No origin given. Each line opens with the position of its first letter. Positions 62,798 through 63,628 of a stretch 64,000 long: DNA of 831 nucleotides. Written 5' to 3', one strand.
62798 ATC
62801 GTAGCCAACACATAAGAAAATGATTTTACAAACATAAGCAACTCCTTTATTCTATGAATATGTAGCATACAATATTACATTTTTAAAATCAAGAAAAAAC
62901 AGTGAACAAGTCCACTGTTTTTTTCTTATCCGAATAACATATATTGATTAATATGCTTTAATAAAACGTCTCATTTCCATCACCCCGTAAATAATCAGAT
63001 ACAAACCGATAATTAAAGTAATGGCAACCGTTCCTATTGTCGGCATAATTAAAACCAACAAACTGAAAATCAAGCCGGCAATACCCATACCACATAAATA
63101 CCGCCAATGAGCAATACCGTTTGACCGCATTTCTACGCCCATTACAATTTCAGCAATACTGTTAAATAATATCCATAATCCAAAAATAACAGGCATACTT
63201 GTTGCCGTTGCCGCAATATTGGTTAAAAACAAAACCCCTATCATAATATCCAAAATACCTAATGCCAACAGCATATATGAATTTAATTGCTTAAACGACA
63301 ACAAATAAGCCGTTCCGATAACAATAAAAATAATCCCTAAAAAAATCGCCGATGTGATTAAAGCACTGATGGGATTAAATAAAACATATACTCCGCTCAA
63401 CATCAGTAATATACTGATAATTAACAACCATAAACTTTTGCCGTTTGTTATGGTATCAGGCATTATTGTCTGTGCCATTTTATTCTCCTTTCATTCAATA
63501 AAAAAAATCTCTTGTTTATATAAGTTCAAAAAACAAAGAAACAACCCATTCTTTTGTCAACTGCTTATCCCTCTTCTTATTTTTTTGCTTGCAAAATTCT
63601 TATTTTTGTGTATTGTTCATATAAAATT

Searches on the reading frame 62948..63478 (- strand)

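Call 81: search_protein_families(library=pfam, proteins=[window:62948-63478:-], max_evalue=0.001)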
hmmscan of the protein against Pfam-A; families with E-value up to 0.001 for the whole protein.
window:62948-63478:- (176 aa): 1 family
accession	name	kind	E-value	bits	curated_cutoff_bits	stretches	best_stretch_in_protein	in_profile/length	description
PF03729.18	DUF308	-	4.5e-18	65.7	25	3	73-138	2-67/73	Short repeat of unknown function (DUF308)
